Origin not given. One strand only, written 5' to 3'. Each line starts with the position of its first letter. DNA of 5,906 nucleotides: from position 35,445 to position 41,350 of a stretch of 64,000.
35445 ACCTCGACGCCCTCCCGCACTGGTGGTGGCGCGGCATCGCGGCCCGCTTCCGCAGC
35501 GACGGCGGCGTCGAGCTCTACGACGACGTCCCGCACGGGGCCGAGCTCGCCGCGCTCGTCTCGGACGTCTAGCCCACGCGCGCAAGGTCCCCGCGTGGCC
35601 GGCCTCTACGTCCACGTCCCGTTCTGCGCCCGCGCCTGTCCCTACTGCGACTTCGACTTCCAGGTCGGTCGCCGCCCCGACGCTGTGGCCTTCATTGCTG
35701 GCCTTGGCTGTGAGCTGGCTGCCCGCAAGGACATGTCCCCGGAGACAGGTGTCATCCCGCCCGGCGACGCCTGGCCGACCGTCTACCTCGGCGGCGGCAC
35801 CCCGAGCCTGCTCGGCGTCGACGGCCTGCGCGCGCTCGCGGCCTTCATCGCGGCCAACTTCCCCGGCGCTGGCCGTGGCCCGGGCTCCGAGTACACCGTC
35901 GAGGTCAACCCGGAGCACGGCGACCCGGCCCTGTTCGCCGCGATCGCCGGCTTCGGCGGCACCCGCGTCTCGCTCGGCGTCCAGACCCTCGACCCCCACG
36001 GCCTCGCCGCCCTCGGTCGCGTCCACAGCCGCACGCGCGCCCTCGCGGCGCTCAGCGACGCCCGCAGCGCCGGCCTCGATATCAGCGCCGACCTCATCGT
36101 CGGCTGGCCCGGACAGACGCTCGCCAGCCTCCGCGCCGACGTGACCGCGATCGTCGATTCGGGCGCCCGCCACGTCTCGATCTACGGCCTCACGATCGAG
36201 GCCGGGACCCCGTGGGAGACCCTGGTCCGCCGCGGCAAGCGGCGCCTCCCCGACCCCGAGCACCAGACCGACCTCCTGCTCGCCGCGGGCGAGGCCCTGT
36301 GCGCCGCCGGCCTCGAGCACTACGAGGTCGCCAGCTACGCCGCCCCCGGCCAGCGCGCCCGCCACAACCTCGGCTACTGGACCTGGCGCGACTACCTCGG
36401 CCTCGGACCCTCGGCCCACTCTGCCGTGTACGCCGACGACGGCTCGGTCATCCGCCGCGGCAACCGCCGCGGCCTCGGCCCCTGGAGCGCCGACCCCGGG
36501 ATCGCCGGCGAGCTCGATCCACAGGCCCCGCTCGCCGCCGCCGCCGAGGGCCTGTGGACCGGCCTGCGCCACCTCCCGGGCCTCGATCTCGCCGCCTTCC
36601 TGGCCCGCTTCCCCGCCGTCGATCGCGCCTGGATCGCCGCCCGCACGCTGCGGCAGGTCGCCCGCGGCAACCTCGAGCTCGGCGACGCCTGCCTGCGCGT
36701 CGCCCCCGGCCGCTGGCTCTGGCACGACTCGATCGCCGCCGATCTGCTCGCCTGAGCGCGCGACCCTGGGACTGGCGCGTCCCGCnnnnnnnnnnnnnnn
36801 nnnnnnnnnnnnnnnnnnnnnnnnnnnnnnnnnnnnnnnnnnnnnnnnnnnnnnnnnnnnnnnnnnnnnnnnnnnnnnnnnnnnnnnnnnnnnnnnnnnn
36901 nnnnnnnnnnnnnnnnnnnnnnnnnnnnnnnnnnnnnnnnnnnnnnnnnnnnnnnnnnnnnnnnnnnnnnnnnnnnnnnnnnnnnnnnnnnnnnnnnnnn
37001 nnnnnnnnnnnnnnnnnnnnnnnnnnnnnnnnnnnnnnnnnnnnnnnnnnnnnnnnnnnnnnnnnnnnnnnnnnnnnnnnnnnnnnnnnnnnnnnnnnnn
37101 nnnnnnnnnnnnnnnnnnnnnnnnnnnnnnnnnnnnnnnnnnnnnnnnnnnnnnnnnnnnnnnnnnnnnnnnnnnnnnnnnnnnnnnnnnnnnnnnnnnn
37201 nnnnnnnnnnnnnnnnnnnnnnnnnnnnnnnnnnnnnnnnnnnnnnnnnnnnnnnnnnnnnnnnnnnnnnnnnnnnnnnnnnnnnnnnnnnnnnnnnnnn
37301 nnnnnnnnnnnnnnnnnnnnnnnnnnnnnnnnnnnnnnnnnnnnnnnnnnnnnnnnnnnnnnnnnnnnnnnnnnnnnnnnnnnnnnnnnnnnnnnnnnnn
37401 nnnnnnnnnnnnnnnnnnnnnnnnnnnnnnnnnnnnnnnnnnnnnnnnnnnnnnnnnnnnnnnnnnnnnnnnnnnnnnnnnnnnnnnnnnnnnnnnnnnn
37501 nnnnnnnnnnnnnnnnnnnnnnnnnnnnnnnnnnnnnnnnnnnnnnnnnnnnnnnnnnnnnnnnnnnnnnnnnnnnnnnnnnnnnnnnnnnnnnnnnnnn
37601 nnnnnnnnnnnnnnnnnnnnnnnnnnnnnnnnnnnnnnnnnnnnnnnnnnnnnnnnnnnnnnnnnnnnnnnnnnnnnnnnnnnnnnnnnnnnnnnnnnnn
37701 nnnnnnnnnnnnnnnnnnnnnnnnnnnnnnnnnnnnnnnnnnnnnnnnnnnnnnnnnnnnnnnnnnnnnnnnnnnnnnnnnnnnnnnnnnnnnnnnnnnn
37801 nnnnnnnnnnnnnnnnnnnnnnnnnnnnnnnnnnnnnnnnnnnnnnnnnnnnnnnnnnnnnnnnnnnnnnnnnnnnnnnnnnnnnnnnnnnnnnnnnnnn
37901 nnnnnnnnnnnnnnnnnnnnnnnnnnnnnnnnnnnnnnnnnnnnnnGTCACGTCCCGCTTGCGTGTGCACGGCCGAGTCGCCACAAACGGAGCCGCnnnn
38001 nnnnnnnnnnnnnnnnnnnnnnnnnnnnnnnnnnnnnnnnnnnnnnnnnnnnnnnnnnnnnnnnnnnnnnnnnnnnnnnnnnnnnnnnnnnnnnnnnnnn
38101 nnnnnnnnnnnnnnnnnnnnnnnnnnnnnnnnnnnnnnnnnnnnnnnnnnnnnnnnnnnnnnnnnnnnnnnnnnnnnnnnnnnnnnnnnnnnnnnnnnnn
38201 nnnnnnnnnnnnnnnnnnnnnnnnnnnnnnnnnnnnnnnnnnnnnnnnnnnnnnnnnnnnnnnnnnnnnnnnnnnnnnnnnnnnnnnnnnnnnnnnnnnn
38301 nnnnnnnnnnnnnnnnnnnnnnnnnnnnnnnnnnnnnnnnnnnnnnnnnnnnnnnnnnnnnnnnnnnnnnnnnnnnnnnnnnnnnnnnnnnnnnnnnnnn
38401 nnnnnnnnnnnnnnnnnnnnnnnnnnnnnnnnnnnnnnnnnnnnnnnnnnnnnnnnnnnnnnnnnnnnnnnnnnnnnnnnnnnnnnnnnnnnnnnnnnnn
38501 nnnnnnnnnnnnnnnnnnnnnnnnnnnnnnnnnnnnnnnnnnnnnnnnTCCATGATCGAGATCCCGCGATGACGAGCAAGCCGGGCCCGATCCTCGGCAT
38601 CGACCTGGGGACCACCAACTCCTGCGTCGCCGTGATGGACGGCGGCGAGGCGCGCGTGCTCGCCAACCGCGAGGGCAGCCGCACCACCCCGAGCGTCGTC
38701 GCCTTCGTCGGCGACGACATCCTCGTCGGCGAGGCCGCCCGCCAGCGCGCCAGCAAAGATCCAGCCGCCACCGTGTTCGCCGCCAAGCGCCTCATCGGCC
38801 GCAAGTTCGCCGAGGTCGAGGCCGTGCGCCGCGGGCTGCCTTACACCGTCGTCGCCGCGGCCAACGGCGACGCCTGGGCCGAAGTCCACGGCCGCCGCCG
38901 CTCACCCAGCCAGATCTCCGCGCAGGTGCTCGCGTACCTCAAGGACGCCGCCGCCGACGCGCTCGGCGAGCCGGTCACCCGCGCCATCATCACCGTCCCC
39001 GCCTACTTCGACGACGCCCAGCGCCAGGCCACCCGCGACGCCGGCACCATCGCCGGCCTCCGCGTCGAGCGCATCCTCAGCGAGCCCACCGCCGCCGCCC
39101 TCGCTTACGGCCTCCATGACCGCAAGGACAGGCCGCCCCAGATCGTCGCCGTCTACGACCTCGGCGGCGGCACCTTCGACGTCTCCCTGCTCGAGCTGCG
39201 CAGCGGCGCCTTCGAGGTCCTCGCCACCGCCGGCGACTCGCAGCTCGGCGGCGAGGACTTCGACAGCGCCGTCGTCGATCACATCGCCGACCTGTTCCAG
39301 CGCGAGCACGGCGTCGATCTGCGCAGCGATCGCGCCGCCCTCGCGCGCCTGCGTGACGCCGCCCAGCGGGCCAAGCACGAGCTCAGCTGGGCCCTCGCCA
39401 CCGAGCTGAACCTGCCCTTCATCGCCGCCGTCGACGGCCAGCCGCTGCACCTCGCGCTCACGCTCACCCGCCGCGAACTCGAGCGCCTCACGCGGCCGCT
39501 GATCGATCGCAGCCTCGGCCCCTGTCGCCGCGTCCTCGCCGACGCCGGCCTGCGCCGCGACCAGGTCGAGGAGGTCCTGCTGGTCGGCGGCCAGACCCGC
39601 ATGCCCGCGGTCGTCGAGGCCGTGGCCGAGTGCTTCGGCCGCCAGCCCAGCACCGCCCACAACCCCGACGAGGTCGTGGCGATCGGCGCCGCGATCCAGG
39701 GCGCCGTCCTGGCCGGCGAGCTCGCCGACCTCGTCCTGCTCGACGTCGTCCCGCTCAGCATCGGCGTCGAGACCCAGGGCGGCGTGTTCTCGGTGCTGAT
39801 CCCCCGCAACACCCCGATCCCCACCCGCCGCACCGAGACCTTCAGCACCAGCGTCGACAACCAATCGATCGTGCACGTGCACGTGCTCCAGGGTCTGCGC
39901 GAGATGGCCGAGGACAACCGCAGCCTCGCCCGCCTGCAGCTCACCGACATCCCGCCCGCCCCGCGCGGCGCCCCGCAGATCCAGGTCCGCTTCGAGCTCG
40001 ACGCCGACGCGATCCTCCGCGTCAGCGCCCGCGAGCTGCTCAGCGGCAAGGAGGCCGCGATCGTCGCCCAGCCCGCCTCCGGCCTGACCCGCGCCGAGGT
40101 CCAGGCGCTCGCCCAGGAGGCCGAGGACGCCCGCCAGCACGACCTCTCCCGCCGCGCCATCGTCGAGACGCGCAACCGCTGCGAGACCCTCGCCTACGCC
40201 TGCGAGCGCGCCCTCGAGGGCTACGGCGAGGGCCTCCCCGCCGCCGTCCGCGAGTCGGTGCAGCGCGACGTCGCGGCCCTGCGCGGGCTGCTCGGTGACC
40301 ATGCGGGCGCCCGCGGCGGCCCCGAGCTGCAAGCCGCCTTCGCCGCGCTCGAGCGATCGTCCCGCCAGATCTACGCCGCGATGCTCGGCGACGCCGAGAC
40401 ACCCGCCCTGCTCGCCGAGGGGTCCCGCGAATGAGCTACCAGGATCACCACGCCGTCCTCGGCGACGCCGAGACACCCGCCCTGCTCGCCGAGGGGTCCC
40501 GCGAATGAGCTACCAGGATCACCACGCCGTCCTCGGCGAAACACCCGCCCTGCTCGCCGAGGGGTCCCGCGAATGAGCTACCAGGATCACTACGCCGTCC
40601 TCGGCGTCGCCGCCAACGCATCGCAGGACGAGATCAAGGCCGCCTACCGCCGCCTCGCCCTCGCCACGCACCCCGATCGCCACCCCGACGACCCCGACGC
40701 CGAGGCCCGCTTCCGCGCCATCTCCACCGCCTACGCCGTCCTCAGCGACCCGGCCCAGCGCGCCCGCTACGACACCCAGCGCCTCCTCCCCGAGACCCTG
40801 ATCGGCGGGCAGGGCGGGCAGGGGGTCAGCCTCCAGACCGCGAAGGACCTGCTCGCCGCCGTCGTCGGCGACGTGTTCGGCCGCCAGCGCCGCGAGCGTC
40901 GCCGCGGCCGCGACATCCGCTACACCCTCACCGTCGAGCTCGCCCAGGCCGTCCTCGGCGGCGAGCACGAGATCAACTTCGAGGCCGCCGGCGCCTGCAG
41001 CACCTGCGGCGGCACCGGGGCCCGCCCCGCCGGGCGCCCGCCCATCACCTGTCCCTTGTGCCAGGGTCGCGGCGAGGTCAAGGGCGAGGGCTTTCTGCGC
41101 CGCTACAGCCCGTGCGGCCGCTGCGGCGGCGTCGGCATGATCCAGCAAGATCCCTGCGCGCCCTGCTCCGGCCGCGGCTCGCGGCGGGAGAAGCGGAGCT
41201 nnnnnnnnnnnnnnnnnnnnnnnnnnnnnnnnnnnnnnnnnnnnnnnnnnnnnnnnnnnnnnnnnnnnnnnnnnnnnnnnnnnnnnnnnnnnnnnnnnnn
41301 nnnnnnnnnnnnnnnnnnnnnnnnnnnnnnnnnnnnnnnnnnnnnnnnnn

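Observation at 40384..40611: Triplicated 74-bp unit exactly spanning the dnaK stop / dnaJ start junction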

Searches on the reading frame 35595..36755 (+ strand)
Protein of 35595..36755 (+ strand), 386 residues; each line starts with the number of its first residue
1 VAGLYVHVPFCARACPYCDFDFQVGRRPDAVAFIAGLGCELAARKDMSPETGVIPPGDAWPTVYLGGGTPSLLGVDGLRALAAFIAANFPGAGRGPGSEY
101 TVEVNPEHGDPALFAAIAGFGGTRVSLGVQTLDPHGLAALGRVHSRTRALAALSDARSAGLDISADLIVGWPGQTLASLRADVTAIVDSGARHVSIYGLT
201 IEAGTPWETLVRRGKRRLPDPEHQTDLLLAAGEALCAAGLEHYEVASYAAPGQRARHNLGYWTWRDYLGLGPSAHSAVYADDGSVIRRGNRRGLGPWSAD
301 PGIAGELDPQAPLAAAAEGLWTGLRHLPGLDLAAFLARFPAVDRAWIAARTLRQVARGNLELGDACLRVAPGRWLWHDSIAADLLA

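Call 6: search_protein_families(library=pfam, proteins=[window:35595-36755:+])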
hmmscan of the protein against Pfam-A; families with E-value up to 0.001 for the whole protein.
window:35595-36755:+ (386 aa): 1 family
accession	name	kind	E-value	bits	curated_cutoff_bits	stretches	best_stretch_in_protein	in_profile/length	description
PF04055.27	Radical_SAM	-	6.3e-18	65.9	29.5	1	5-180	1-160/166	Radical SAM superfamily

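Call 7: search_protein_families(library=ncbifam, proteins=[window:35595-36755:+])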
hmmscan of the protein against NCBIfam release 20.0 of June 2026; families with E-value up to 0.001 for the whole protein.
window:35595-36755:+ (386 aa): 20 families
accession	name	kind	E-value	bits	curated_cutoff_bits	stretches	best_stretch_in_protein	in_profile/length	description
TIGR00539.1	hemN_rel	equivalog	8.8e-51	173.1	205.4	1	4-282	3-268/361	radical SAM family heme chaperone HemW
NF005133.0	PRK06582.1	equivalog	5.2e-42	144.2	597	1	4-285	14-285/390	coproporphyrinogen III oxidase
TIGR04107.1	rSAM_HutW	equivalog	2.4e-34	118.9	400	1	4-261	42-294/419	heme anaerobic degradation radical SAM methyltransferase ChuW/HutW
NF006067.1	PRK08208.1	equivalog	5.3e-28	98.1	380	1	3-276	37-299/427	STM4012 family radical SAM protein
TIGR03994.1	rSAM_HemZ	equivalog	8.1e-24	84.5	321.4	1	3-243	86-318/401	coproporphyrinogen dehydrogenase HemZ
NF004567.0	PRK05904.1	equivalog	1.5e-23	83.6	355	1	4-276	9-265/353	coproporphyrinogen III oxidase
TIGR00538.1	hemN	equivalog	7.3e-19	67.9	324.95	1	4-199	52-240/454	oxygen-independent coproporphyrinogen III oxidase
NF006385.0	PRK08629.1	equivalog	8.5e-16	57.7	355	1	4-202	55-239/439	coproporphyrinogen III oxidase family protein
NF006066.0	PRK08207.2-5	equivalog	1.2e-14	53.9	1117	1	4-205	193-390/518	coproporphyrinogen III oxidase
NF006061.0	PRK08207.1-4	equivalog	3.4e-14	52.5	702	1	4-181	176-350/501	coproporphyrinogen III oxidase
NF006064.0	PRK08207.2-2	equivalog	6.4e-14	51.8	504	1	3-204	146-343/465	coproporphyrinogen III oxidase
NF006060.0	PRK08207.1-3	equivalog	1.8e-13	50.1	653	1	3-213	151-359/477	coproporphyrinogen III oxidase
TIGR04419.1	no_iron_rSAM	equivalog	5.5e-13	49.2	300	1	98-286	77-265/378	HemN-related non-iron pseudo-SAM protein PsgB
NF006059.0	PRK08207.1-1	equivalog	3.4e-12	45.8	1012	1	4-180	174-347/496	coproporphyrinogen III oxidase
NF006062.0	PRK08207.1-5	equivalog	1.3e-08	34.2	1007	1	4-223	151-368/476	coproporphyrinogen III oxidase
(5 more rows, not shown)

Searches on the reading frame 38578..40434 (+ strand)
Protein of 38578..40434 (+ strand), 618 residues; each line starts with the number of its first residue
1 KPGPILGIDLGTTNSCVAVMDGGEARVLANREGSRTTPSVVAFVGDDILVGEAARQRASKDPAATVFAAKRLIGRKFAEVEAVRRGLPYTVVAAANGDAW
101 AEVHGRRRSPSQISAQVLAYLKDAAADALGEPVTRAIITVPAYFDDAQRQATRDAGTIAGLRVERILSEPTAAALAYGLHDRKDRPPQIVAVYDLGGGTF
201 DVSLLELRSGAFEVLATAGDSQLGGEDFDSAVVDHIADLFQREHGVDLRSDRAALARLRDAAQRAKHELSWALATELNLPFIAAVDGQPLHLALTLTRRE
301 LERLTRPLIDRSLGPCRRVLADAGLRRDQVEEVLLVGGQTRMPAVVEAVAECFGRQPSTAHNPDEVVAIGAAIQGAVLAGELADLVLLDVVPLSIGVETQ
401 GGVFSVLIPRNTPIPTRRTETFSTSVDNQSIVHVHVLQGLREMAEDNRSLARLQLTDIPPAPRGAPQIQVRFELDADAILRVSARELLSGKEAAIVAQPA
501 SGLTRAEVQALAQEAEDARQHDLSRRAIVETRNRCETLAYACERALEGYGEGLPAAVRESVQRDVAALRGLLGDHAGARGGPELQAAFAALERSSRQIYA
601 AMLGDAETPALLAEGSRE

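Call 6: search_protein_families(library=pfam, proteins=[window:38578-40434:+])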
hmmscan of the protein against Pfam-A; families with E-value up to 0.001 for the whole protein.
window:38578-40434:+ (618 aa): 3 families
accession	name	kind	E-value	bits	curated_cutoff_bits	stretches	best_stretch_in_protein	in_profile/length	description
PF00012.26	HSP70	-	8.7e-214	711.6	20.6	1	5-601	1-596/599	Hsp70 protein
PF06723.19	MreB_Mbl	-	1.8e-11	43.9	27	1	118-372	78-316/327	MreB/Mbl protein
PF02782.22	FGGY_C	-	2.7e-05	24.5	27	1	326-377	146-196/198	FGGY family of carbohydrate kinases, C-terminal domain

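Call 7: search_protein_families(library=ncbifam, proteins=[window:38578-40434:+])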
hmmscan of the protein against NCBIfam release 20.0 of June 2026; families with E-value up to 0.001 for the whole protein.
window:38578-40434:+ (618 aa): 15 families
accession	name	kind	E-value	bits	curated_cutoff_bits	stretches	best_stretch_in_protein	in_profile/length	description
NF001413.0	PRK00290.1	equivalog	7.2e-234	777.8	648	1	5-605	4-597/625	molecular chaperone DnaK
TIGR02350.1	prok_dnaK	equivalog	5.7e-229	761.4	822.55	1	5-598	2-590/596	molecular chaperone DnaK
NF009946.0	PRK13410.1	equivalog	1.6e-205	684.2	1019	1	3-591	2-590/669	molecular chaperone DnaK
NF009947.0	PRK13411.1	equivalog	1.2e-203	677.9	1002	1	3-575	2-574/662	molecular chaperone DnaK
NF003520.0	PRK05183.1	subfamily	2.8e-175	584.3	620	1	6-599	22-601/621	Fe-S protein assembly chaperone HscA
TIGR01991.1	HscA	equivalog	6.5e-173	576.4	708.55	1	6-597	2-579/600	Fe-S protein assembly chaperone HscA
NF002399.0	PRK01433.1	equivalog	3.9e-107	359.3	743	1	6-547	22-526/595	Fe-S protein assembly chaperone HscA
NF008673.0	PRK11678.1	equivalog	7.3e-13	48.1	331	1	115-208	131-229/450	molecular chaperone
NF010539.0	PRK13927.1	subfamily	3.9e-11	42.5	293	1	6-238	9-196/339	rod shape-determining protein MreB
NF011660.0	PRK15080.1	equivalog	3e-10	39.8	182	1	115-206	76-159/277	ethanolamine utilization protein EutJ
TIGR00904.1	mreB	subfamily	4.9e-10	39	365.75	1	6-240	5-197/334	MreB/Mrl family cell shape determining protein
TIGR02529.1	EutJ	subfamily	1.6e-08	34.3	152.1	1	115-208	43-128/239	ethanolamine utilization protein EutJ family protein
NF053558.1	BeeR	equivalog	2.4e-06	26.8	530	0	115-237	83-205/349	BeeR family actin-like protein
NF010540.1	PRK13929.1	exception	5e-06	25.8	515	1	135-372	100-321/334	rod-share determining protein MreBH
TIGR01312.1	XylB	equivalog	0.00014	20.6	380.25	1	328-382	389-442/481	xylulokinase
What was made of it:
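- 38569..40434 (+): dnaK, 621 aa; it ends at the TGA of repeat copy 1. NF001413 scores 777.8, above its 648 cut-off (calls 6, 7).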

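Call 21: find_encoding_contigs(protein=window:38578-40434:+, flank=2500, max_places=10)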
Protein window:38578-40434:+ (618 aa): no gene with exactly this product is on record in the collection.

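Call 33: find_homologous_proteins(query=window:38578-40434:+, max_evalue=1e-200)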
Query window:38578-40434:+ (618 aa): 174 proteins with E <= 1e-200 among 8000 candidates; the best 120 are listed.
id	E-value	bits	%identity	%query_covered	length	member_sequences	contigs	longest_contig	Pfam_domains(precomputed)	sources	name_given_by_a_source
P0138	0.0e+0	1317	100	100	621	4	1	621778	PF00012.27,PF02782.23,PF06723.20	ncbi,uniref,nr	ncbi:MAG: molecular chaperone DnaK [Nannocystis sp.]|uniref:molecular chaperone DnaK n=1 Tax=Nannocy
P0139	0.0e+0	1120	85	100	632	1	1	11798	PF00012.27,PF02782.23,PF06723.20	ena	-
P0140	0.0e+0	1119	85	100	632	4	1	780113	PF00012.27,PF02782.23,PF06723.20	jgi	jgi:molecular chaperone DnaK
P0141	0.0e+0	1115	85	99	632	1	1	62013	PF00012.27,PF02782.23,PF06723.20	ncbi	-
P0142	0.0e+0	1111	87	98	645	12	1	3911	PF00012.27,PF02782.23,PF06723.20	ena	-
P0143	0.0e+0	1075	84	99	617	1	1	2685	PF00012.27,PF06723.20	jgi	jgi:molecular chaperone DnaK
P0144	0.0e+0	1052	83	97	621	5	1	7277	PF00012.27,PF02782.23,PF06723.20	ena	-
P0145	0.0e+0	1051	82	99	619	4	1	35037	PF00012.27,PF06723.20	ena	-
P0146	0.0e+0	1048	82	99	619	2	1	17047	PF00012.27,PF06723.20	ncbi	-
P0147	0.0e+0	1046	82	98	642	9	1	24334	PF00012.27,PF02782.23,PF06723.20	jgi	-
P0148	0.0e+0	1035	81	98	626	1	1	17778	PF00012.27,PF02782.23,PF06723.20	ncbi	-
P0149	0.0e+0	1029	80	99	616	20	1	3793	PF00012.27,PF02782.23,PF06723.20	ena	-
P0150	1.1e-289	980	77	97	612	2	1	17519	PF00012.27,PF06723.20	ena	-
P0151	8.7e-288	974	77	97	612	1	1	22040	PF00012.27,PF06723.20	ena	-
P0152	1.4e-286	970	77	97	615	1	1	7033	PF00012.27,PF06723.20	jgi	jgi:molecular chaperone DnaK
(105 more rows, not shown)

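Call 34: list_cluster_members(proteins=[P0138])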
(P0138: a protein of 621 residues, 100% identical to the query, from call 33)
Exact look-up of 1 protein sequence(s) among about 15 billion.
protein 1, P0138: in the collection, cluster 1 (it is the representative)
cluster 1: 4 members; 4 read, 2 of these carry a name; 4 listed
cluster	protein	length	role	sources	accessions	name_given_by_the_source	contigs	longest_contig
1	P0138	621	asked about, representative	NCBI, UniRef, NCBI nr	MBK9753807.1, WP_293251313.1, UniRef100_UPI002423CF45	MAG: molecular chaperone DnaK [Nannocystis sp.] | molecular chaperone DnaK n=1 Tax=Nannocystis sp. TaxID=1962667 RepID=UPI002423CF45 | molecular chaperone DnaK [Nannocystis sp.]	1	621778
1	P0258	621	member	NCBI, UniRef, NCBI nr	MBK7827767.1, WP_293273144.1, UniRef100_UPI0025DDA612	molecular chaperone DnaK [Nannocystis sp.] | molecular chaperone DnaK n=1 Tax=Nannocystis sp. TaxID=1962667 RepID=UPI0025DDA612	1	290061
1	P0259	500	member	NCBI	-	-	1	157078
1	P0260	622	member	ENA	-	-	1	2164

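Call 35: find_encoding_contigs(protein=P0138, flank=3000, max_places=10)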
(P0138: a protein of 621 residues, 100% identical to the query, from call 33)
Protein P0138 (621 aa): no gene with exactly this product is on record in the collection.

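Call 36: find_encoding_contigs(protein=P0260, flank=3000, max_places=10)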
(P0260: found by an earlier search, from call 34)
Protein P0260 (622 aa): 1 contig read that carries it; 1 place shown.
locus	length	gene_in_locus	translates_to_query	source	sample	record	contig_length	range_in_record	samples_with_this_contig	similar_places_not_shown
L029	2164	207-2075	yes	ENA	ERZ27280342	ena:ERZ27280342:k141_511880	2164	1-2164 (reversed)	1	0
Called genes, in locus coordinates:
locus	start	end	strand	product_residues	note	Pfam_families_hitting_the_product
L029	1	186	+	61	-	?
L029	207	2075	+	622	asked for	PF00012:HSP70, PF02782:FGGY_C (faint), PF06723:MreB_Mbl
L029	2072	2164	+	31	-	?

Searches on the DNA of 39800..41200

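Call 47: search_rna_families(source=window, start=39800, end=41200, threshold=evalue, max_evalue=1)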
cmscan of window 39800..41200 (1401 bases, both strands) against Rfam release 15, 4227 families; matches with E-value up to 1: 0.
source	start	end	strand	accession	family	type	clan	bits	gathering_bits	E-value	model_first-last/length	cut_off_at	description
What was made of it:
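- There is no readthrough signal, and no Rfam hit such as a SECIS (call 47).
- Tried and rejected: An Rfam scan of 39800-41200 at E<=1 gave nothing (call 47).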

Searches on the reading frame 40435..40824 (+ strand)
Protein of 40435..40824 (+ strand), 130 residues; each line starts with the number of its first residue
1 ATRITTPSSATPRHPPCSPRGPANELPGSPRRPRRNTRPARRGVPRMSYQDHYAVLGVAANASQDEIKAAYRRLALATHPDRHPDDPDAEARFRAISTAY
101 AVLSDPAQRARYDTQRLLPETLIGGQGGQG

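Call 63: find_homologous_proteins(query=window:40435-40824:+, max_evalue=1e-20)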
Query seq(130 aa) (130 aa): 4 proteins with E <= 1e-20 among 258 candidates.
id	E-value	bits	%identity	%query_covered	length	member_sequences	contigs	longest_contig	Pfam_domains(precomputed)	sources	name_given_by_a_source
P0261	5.1e-41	158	94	62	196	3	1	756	PF00226.37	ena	-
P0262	1.1e-34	137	88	57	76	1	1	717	PF00226.37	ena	-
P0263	1.2e-29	121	78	58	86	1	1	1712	PF00226.37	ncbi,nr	ncbi:MAG: J domain-containing protein, partial [Myxococcales bacterium]|nr:J domain-containing prote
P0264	1.7e-26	111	76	60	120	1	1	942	PF00226.37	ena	-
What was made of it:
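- Tried and rejected: A protein search with the array-frame peptide plus the J domain, meant to catch edge-truncated gene calls from short-read contigs breaking inside the array, returned only J-domain matches (call 63).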
